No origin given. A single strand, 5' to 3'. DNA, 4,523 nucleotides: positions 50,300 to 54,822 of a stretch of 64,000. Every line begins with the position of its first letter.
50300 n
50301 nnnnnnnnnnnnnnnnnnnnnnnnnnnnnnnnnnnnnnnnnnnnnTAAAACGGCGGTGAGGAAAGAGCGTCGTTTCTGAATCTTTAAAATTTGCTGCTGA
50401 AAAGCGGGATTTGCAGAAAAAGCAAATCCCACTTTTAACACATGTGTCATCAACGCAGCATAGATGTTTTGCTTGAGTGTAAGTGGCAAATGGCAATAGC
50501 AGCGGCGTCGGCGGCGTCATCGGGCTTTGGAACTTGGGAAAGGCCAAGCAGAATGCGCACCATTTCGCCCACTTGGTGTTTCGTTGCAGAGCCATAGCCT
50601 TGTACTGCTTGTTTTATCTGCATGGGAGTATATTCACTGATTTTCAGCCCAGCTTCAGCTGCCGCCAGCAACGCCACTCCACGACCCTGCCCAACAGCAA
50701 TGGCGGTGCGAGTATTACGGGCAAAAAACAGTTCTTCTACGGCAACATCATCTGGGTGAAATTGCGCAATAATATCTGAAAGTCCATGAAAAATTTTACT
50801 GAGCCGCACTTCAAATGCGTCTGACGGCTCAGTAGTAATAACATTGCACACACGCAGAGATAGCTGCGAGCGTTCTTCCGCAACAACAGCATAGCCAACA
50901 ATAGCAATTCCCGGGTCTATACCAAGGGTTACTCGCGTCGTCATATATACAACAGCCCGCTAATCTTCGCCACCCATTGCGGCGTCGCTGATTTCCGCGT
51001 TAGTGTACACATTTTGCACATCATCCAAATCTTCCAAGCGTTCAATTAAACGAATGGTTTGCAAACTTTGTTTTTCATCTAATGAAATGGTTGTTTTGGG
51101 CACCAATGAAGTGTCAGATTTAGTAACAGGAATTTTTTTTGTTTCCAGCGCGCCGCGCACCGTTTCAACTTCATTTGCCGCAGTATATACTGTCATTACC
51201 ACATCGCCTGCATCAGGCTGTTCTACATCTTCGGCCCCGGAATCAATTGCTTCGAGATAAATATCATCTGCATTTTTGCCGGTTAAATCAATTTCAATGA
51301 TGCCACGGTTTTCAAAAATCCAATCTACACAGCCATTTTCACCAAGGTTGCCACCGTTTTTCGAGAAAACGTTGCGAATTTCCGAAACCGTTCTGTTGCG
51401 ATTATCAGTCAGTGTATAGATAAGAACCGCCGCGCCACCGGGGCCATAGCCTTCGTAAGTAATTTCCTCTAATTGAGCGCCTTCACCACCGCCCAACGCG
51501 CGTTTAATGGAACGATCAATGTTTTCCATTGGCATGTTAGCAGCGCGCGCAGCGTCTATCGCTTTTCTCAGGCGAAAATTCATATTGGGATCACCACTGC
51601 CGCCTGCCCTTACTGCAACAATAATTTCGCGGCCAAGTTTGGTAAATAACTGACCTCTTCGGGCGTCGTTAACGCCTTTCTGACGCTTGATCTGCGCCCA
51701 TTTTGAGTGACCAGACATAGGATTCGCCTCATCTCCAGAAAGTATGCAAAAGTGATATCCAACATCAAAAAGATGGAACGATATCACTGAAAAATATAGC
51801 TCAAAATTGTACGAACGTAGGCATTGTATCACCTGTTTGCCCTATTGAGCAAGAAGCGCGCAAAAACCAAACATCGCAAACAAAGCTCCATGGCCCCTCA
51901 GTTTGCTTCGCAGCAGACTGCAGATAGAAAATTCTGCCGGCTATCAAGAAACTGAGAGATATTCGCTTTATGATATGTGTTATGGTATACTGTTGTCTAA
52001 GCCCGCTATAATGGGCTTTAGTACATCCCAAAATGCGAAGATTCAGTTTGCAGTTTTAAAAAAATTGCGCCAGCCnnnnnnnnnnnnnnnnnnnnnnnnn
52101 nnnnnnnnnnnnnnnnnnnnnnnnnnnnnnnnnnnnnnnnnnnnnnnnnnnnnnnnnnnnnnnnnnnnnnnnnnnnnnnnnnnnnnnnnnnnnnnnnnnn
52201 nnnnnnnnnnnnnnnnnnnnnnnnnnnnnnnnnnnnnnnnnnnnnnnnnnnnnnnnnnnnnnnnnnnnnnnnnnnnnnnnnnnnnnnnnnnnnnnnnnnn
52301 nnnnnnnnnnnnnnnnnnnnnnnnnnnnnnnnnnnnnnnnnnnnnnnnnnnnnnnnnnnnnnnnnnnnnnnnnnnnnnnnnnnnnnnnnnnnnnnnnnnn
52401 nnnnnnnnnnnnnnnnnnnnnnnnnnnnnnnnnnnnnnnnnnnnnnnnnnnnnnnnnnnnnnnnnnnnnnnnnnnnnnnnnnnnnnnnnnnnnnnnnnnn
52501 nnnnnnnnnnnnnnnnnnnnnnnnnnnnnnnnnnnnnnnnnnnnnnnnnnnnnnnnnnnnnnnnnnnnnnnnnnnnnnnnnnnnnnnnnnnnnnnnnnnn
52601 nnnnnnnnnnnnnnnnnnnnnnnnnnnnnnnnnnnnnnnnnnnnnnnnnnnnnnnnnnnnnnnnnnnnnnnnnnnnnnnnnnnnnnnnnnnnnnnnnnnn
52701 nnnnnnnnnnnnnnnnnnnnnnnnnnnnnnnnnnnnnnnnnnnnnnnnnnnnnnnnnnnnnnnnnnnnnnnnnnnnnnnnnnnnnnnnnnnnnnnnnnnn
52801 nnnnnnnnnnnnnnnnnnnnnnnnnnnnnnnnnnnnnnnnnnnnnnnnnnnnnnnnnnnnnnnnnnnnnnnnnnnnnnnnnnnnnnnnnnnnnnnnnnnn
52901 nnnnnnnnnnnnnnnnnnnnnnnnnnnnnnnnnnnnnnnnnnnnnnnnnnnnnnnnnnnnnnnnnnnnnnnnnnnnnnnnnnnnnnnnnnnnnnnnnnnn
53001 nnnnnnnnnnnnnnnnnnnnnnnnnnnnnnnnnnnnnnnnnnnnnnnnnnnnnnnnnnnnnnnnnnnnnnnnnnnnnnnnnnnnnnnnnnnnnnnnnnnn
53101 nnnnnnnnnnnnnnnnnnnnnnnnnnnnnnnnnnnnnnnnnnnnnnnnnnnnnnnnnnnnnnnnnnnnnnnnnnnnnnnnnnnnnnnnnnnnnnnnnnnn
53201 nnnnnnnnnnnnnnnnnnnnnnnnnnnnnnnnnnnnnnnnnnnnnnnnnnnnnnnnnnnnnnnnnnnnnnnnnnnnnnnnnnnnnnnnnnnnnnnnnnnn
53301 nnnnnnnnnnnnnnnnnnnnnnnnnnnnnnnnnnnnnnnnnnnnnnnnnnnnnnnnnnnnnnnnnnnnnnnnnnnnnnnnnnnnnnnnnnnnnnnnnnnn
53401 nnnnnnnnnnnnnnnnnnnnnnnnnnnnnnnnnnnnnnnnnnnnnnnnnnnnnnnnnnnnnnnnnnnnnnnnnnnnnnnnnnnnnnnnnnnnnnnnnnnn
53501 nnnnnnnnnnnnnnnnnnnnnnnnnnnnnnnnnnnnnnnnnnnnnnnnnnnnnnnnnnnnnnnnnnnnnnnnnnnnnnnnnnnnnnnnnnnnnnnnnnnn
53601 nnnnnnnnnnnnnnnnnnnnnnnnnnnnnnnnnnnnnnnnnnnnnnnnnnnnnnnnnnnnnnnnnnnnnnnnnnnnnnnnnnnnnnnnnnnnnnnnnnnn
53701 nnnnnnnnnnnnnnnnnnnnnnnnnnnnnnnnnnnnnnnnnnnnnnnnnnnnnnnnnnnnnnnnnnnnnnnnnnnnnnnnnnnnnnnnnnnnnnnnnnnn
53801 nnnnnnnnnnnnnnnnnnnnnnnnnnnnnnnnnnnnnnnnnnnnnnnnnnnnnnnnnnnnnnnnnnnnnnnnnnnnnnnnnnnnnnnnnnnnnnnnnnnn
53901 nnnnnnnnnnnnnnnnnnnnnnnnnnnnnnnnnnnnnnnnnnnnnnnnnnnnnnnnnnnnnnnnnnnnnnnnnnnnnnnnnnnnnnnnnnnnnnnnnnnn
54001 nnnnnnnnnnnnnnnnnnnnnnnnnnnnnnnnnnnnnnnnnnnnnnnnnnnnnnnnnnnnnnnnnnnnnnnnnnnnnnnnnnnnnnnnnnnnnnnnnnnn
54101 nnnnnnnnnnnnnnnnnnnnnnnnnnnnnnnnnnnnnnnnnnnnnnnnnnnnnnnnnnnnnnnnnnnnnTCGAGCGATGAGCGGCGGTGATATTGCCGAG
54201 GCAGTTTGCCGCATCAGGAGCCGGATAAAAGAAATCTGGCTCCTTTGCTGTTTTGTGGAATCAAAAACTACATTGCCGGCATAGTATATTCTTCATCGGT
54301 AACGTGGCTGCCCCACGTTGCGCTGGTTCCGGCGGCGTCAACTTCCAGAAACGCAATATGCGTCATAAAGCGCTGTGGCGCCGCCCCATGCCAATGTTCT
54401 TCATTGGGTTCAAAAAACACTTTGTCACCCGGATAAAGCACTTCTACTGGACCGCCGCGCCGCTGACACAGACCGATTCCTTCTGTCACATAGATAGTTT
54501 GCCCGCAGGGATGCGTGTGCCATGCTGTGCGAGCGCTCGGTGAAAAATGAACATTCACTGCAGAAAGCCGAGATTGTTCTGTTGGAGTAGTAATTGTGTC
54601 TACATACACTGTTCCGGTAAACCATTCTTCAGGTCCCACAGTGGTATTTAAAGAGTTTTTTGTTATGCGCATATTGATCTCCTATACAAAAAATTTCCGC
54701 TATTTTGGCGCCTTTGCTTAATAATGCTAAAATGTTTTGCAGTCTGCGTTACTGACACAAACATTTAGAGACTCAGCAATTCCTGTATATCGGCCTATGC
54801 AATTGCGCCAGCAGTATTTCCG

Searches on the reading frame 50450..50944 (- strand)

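Call 41: search_protein_families(library=pfam, proteins=[window:50450-50944:-], max_evalue=0.00001)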
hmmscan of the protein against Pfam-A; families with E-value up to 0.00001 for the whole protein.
window:50450-50944:- (164 aa): 1 family
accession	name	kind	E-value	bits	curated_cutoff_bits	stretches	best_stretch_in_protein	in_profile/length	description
PF02075.23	RuvC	-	5.8e-49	166.2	22.2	1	7-154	2-148/148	Crossover junction endodeoxyribonuclease RuvC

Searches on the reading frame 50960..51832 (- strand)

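Call 41: search_protein_families(library=pfam, proteins=[window:50960-51832:-], max_evalue=0.00001)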
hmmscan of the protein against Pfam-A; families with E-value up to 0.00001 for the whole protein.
window:50960-51832:- (290 aa): 2 families
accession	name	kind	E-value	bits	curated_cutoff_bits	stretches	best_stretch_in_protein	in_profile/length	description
PF01709.26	Transcrip_reg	-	1.4e-54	184.6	27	1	121-279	1-160/160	TACO1/YebC second and third domain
PF20772.2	TACO1_YebC_N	-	3.5e-31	107.9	36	1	43-114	1-72/73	TACO1/YebC protein N-terminal domain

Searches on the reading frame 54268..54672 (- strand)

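Call 41: search_protein_families(library=pfam, proteins=[window:54268-54672:-], max_evalue=0.00001)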
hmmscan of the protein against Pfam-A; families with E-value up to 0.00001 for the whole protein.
window:54268-54672:- (134 aa): 1 family
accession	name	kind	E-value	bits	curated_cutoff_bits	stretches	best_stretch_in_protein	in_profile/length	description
PF07883.17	Cupin_2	-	9.8e-10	38.5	27.2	1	41-97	3-58/70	Cupin domain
